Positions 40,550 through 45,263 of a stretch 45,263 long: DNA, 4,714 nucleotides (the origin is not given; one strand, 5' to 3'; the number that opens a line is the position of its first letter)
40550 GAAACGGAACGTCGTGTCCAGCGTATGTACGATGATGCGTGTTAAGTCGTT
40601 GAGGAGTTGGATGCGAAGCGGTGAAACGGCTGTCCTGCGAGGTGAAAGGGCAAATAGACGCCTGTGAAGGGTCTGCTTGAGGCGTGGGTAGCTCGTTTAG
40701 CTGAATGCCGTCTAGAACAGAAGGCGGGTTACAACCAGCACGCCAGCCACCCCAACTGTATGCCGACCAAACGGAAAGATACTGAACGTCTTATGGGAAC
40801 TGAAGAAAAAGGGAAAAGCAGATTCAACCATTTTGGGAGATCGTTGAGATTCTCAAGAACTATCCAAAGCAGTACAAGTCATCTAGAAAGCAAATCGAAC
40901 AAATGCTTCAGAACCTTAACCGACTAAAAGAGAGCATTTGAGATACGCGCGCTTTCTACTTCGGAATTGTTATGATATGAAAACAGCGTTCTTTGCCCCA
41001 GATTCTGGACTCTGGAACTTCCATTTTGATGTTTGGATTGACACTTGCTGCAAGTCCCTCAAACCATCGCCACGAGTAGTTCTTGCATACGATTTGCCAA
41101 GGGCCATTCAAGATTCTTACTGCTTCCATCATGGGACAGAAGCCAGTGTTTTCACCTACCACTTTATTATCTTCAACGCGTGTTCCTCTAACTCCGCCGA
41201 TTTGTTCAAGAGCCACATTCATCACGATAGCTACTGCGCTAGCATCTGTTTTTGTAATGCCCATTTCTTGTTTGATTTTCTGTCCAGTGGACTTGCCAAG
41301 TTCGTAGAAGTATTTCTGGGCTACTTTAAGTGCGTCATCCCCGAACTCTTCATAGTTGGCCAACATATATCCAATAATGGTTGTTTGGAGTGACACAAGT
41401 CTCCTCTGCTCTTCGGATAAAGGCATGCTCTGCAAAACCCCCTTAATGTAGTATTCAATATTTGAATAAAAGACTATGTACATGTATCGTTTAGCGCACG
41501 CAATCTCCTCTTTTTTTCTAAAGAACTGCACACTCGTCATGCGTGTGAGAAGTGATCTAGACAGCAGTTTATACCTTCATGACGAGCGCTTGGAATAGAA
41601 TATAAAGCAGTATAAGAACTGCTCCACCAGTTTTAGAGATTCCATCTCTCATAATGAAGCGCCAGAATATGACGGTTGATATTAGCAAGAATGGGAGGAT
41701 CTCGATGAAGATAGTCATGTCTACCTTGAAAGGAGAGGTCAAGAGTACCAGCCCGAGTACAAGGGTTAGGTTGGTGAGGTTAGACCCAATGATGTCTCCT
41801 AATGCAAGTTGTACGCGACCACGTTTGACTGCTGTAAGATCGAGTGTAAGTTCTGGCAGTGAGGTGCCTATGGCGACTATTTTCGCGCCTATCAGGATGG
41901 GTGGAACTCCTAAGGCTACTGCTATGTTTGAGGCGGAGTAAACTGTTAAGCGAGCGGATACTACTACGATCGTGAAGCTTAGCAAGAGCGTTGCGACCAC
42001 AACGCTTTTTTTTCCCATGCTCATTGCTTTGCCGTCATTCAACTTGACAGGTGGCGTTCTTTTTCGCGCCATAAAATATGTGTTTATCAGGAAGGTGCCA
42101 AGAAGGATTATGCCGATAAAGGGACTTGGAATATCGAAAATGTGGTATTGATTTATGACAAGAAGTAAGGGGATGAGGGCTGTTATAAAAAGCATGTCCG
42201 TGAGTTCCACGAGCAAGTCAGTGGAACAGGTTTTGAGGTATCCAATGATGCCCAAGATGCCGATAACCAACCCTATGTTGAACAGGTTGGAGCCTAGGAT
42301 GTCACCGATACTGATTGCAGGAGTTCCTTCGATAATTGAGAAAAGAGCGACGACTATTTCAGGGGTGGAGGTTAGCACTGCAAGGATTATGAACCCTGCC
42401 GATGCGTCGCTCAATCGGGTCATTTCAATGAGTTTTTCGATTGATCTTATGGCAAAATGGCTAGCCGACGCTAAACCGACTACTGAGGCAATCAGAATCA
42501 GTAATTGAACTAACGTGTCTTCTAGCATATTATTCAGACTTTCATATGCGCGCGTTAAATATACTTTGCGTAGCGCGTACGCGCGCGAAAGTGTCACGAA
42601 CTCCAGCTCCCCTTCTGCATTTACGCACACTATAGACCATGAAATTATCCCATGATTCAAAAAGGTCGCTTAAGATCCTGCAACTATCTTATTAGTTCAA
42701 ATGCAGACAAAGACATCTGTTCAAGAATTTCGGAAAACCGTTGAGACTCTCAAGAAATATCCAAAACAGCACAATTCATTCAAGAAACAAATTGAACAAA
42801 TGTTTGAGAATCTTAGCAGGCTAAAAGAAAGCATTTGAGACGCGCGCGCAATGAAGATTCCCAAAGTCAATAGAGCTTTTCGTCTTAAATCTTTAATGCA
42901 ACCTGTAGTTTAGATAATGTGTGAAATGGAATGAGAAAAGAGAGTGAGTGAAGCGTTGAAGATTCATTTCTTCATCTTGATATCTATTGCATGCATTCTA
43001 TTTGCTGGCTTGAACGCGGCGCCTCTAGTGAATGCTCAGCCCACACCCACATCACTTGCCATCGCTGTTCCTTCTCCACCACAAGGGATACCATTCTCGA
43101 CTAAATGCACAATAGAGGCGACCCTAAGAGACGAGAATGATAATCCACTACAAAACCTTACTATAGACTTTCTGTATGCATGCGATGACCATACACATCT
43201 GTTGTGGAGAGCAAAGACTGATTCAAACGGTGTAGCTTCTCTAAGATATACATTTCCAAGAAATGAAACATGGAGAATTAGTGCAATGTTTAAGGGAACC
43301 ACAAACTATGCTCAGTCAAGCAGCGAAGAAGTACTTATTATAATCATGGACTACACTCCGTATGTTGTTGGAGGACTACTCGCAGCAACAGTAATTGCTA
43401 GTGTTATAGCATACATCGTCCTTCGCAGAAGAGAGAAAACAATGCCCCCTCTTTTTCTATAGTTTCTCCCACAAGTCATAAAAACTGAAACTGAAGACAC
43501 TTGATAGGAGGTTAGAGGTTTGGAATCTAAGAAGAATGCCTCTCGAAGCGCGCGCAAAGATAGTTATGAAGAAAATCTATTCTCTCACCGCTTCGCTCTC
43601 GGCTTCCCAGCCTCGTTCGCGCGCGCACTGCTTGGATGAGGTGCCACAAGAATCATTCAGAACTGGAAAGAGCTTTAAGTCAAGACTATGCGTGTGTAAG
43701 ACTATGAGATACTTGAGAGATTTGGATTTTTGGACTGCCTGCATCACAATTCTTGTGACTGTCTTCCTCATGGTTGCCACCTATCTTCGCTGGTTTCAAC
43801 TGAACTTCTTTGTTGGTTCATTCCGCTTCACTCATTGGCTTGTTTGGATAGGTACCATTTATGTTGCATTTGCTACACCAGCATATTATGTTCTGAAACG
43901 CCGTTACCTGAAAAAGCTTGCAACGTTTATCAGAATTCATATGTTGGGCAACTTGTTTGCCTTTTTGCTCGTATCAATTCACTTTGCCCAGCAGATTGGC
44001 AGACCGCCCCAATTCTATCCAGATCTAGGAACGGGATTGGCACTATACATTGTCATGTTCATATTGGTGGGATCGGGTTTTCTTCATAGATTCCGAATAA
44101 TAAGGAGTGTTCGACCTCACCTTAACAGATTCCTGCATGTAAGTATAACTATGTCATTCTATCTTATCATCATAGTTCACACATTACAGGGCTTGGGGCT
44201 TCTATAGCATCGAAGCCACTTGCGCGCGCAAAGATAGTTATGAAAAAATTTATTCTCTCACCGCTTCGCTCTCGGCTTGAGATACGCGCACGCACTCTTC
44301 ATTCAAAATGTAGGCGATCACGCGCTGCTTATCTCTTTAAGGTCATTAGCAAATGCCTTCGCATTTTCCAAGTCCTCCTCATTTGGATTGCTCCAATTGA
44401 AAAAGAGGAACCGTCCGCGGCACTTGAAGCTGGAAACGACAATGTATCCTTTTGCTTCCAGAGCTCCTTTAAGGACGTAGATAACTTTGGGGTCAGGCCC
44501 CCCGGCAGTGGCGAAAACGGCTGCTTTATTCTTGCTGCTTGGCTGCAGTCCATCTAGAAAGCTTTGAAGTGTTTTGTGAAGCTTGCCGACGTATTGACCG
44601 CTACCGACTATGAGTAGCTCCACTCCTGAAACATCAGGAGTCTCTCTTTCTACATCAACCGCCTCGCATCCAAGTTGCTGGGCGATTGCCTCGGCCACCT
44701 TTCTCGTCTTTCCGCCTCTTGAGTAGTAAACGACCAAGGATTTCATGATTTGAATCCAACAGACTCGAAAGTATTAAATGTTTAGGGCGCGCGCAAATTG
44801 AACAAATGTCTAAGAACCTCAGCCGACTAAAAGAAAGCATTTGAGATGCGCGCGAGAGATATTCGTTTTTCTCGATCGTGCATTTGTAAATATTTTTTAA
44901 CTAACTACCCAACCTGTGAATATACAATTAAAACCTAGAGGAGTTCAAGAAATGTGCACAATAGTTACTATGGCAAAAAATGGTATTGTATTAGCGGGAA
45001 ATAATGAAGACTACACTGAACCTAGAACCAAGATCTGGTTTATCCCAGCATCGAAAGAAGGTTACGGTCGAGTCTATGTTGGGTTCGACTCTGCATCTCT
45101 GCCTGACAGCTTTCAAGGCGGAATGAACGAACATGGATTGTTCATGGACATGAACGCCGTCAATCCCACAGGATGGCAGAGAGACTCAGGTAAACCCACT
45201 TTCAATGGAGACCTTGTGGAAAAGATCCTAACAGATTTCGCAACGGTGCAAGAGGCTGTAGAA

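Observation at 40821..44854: Nested direct repeats and (CG)n palindromes partition the 4 kb next to rnpB into cassette-like units of unrelated small genes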

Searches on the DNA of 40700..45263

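Call 88: search_rna_families(source=window, start=40700, end=45263, threshold=evalue, max_evalue=1)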
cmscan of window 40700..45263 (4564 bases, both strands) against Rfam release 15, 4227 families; matches with E-value up to 1: 2.
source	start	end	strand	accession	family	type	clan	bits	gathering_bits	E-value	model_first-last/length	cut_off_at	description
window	40700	40743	+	RF00373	RNaseP_arch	Gene; ribozyme;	CL00002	31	84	2.9e-06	245-288/288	5'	Archaeal RNase P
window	42648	42757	+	RF01432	snoR143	Gene; snRNA; snoRNA; HACA-box;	-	22.3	50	0.72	1-169/169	no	small nucleolar RNA snoR143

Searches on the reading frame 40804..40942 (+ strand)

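Call 10: search_protein_families(library=pfam, proteins=[window:40804-40942:+], max_evalue=0.01)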
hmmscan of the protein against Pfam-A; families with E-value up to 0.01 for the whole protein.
window:40804-40942:+ (45 aa): 0 families

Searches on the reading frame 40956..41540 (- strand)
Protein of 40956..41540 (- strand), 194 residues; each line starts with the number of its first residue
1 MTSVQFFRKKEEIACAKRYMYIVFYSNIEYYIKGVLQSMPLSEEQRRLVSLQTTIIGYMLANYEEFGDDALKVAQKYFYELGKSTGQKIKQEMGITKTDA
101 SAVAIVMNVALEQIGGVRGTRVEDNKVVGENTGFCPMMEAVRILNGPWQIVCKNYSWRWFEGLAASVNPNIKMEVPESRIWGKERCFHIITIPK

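Call 10: search_protein_families(library=pfam, proteins=[window:40956-41540:-], max_evalue=0.01)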
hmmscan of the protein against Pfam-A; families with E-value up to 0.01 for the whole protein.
window:40956-41540:- (194 aa): 1 family
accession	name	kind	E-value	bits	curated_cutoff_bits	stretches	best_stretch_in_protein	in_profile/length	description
PF14196.11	ATC_hydrolase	-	0.0049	18.1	28.1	0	55-186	8-141/145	L-2-amino-thiazoline-4-carboxylic acid hydrolase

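Call 83: search_protein_families(library=ncbifam, proteins=[window:40956-41483:-], max_evalue=0.1)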
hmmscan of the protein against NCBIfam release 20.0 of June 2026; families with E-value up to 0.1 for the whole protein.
window:40956-41483:- (175 aa): 1 family
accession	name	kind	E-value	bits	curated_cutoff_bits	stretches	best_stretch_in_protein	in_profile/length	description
NF009336.0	PRK12696.1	equivalog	0.011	15.3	303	1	65-107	140-181/238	flagellar basal body L-ring protein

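Call 84: search_protein_families(library=padloc, proteins=[window:40956-41483:-], max_evalue=0.1)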
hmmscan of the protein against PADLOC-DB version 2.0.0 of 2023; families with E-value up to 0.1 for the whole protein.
window:40956-41483:- (175 aa): 0 families
